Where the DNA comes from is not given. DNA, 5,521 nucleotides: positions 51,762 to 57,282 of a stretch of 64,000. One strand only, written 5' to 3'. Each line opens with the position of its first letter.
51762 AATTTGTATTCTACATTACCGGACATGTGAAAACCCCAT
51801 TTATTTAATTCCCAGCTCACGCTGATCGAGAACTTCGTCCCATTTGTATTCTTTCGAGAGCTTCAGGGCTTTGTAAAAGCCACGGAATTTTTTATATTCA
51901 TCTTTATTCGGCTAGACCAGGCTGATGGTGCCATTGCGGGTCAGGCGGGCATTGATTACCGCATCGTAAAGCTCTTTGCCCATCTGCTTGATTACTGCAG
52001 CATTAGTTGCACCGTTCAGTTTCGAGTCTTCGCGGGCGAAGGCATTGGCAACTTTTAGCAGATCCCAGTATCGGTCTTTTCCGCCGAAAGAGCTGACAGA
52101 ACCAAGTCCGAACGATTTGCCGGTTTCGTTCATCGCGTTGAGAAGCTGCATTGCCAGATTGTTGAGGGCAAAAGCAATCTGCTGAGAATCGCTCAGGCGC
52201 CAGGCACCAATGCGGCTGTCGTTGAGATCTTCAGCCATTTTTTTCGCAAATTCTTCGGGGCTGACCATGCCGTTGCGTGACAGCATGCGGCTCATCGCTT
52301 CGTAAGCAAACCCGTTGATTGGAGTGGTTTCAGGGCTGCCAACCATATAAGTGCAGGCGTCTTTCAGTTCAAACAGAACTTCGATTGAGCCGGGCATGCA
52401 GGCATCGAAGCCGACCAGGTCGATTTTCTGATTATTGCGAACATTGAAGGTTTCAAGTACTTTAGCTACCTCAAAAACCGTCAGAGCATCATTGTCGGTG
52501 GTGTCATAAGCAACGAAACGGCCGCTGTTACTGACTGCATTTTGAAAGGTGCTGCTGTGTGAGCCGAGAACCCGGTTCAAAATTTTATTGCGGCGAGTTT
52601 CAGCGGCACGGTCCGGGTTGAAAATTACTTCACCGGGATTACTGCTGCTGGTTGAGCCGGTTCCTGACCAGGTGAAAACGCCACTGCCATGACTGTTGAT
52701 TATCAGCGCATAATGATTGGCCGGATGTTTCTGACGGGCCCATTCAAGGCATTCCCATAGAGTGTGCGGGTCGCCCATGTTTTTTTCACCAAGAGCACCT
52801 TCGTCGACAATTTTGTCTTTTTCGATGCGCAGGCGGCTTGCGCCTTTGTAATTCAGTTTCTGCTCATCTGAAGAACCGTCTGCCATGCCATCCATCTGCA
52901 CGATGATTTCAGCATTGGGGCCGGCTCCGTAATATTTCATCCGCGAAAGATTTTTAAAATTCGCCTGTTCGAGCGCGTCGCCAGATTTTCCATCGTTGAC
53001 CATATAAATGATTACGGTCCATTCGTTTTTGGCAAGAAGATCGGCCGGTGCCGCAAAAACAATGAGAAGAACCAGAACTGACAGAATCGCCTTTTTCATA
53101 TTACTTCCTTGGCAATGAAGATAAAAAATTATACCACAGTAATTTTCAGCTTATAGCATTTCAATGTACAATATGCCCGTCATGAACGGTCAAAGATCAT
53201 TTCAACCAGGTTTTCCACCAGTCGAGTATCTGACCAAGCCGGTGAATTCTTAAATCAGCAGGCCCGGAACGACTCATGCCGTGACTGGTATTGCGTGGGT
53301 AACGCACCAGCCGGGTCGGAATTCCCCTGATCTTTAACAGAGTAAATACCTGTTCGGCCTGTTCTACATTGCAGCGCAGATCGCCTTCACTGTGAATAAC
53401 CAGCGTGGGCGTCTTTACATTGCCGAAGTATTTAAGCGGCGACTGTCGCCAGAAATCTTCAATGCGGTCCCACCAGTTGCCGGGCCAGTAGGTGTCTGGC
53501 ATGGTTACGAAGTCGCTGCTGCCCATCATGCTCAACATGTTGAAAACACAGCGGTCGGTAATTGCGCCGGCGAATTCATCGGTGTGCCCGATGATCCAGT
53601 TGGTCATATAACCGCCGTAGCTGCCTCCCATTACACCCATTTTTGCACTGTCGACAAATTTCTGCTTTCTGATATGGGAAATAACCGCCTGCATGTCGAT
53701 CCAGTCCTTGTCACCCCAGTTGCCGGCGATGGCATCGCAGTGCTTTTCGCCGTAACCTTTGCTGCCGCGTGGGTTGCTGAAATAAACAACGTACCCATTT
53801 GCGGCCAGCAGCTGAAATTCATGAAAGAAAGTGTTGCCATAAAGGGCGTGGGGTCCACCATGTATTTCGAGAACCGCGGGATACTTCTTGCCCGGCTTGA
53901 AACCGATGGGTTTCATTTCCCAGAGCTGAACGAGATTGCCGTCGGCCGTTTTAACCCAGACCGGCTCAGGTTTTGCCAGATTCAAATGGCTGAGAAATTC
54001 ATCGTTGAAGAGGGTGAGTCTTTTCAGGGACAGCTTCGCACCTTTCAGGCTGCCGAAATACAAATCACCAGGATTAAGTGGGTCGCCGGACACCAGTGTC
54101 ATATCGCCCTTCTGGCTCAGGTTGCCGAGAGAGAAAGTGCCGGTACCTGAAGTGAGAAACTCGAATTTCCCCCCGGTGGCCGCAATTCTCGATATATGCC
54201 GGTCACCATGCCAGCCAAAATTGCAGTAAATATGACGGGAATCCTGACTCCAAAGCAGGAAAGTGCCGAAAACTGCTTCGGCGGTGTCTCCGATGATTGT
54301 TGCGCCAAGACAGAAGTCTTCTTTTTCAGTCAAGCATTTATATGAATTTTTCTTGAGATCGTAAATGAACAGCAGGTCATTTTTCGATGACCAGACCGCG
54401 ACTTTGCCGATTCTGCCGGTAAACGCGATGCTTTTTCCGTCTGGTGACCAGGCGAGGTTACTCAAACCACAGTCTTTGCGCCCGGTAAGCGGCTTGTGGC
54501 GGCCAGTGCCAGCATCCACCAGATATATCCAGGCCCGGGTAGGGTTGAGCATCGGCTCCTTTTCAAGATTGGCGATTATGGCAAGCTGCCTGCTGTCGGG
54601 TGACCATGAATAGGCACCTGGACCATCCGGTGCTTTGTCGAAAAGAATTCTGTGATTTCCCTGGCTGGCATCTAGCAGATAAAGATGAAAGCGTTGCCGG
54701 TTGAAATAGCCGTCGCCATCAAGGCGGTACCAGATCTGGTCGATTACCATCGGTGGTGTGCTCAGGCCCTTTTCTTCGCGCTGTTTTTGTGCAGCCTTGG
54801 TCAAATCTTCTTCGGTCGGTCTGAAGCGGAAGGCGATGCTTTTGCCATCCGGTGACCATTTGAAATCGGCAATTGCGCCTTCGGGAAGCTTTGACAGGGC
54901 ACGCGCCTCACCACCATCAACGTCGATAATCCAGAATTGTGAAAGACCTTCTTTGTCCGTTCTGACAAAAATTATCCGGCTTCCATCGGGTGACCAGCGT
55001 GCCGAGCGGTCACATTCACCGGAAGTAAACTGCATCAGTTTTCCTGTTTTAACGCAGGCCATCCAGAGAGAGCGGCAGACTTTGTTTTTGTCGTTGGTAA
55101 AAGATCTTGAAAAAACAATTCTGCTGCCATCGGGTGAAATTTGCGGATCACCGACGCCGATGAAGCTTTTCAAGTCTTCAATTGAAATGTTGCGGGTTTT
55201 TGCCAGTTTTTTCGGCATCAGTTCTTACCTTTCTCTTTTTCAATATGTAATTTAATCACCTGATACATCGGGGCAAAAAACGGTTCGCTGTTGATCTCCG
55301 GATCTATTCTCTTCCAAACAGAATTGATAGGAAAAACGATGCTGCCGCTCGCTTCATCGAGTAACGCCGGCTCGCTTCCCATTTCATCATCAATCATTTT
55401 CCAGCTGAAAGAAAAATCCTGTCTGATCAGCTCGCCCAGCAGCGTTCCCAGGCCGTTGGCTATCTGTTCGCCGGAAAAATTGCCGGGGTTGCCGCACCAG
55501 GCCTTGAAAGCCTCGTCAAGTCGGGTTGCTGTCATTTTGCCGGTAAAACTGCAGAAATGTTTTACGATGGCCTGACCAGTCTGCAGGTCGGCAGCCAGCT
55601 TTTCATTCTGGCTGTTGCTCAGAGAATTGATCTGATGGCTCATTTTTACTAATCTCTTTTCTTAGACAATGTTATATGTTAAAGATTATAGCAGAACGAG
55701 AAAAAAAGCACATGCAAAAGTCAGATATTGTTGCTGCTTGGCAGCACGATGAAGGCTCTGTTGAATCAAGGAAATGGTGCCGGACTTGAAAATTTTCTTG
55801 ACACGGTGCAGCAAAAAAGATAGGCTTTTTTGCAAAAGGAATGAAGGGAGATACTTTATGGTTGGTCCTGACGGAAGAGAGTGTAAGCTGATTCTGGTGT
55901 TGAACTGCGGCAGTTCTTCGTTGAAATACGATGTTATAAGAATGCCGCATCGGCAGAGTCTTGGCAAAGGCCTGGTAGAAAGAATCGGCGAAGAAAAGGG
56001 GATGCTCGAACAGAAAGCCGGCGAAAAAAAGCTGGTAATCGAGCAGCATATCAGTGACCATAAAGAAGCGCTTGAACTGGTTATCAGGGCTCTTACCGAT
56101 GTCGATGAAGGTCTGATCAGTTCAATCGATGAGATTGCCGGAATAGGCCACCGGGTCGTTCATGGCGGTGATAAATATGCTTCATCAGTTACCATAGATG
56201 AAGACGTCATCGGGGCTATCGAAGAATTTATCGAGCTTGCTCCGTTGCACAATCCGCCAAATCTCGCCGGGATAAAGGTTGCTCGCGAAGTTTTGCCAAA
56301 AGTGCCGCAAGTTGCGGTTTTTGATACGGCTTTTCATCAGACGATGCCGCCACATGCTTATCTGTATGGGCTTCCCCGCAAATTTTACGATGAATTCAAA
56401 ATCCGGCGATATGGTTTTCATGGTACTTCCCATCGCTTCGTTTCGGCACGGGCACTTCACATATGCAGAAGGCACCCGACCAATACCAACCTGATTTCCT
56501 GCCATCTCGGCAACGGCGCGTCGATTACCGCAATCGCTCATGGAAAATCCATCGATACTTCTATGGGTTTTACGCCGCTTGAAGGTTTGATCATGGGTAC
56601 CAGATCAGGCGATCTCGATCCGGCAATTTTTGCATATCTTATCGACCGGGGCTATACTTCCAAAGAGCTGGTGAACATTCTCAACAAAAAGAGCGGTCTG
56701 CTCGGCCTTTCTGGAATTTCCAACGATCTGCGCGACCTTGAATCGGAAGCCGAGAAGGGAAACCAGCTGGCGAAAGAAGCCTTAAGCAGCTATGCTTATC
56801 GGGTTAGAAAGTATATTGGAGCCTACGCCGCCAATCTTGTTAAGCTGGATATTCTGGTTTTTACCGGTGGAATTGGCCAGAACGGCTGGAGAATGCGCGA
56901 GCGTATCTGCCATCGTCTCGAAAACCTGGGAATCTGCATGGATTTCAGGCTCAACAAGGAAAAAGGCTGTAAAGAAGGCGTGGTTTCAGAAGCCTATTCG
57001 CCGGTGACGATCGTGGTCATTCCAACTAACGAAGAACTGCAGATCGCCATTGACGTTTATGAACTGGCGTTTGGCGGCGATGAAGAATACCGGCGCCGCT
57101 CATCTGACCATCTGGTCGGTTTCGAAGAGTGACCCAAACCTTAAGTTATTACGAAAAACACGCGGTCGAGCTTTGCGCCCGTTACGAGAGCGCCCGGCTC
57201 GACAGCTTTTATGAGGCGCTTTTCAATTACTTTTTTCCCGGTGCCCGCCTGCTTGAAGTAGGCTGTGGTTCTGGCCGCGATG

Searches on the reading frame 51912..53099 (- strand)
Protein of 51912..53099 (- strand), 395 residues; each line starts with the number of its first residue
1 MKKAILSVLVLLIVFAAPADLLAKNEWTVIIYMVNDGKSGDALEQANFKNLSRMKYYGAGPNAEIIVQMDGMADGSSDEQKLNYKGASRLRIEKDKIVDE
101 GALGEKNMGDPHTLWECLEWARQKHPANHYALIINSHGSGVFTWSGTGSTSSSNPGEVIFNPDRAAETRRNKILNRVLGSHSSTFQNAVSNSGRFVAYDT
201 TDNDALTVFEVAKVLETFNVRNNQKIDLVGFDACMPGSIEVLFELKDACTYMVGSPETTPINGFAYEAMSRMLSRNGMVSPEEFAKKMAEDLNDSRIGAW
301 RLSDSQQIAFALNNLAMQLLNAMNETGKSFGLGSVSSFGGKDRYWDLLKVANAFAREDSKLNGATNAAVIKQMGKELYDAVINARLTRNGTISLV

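Call 62: search_protein_families(library=pfam, proteins=[window:51912-53099:-], max_evalue=0.01)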
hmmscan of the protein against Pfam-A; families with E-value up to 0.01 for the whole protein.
window:51912-53099:- (395 aa): 1 family
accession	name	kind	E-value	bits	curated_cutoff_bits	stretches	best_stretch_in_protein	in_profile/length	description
PF03415.19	Peptidase_C11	-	9.8e-33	114.6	25.8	2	177-338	92-256/359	Clostripain family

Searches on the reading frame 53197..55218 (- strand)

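Call 62: search_protein_families(library=pfam, proteins=[window:53197-55218:-], max_evalue=0.01)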
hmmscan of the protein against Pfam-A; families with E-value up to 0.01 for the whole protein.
window:53197-55218:- (673 aa): 12 families
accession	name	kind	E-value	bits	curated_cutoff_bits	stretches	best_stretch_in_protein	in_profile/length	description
PF00326.27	Peptidase_S9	-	4.9e-47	160.6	22.6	1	463-673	2-211/213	Prolyl oligopeptidase family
PF07676.18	PD40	-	3.1e-17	62.5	20.9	2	70-87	11-28/38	WD40-like Beta Propeller Repeat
PF00930.27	DPPIV_N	-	2.1e-08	33.7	22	0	93-130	23-59/354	Dipeptidyl peptidase IV (DPP IV) N-terminal region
PF25174.1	Beta-prop_THOC3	-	3.6e-07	29.9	305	0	203-295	94-174/272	THOC3 beta-propeller domain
PF02129.25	Peptidase_S15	-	1.7e-05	25.1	23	1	465-540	41-110/262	X-Pro dipeptidyl-peptidase (S15 family)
PF24797.1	Beta-prop_WDR35_TULP_N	-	0.00011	21.9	80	0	249-283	156-190/332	WDR35/TULP4 N-terminal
PF12894.13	ANAPC4_WD40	-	0.00019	22.1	22.9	0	247-281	36-70/91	Anaphase-promoting complex subunit 4 WD40 domain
PF20434.5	BD-FAE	-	0.00048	20.1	26.8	1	444-625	11-212/215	BD-FAE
PF12146.15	Hydrolase_4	-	0.0028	17.4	27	0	460-553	16-105/239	Serine aminopeptidase, S33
PF01738.24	DLH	-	0.0058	16.7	21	0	506-648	78-188/217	Dienelactone hydrolase family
PF00561.26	Abhydrolase_1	-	0.0066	16.6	25.8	0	447-541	1-85/245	alpha/beta hydrolase fold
PF24817.1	WD40_WDHD1_1st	-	0.0073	16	109.9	0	249-281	222-254/291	WDHD1 first WD40 domain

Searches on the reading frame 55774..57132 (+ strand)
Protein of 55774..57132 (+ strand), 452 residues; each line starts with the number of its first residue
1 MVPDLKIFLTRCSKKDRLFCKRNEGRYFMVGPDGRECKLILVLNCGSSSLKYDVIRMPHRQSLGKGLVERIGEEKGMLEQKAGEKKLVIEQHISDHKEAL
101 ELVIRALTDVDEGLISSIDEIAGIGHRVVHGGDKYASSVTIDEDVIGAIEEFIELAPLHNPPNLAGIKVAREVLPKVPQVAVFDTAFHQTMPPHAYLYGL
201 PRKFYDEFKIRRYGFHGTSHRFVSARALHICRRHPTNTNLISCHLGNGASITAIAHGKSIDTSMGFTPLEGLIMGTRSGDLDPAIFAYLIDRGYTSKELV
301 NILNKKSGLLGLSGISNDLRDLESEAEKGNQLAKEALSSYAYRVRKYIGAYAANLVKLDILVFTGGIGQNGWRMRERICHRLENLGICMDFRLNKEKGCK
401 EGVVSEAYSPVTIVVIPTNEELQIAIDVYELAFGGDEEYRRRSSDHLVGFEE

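Call 62: search_protein_families(library=pfam, proteins=[window:55774-57132:+], max_evalue=0.01)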
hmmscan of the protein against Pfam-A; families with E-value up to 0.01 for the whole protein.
window:55774-57132:+ (452 aa): 1 family
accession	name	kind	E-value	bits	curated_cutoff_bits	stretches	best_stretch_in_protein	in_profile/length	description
PF00871.23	Acetate_kinase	-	1.9e-149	498.1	22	1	39-425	1-391/392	Acetokinase family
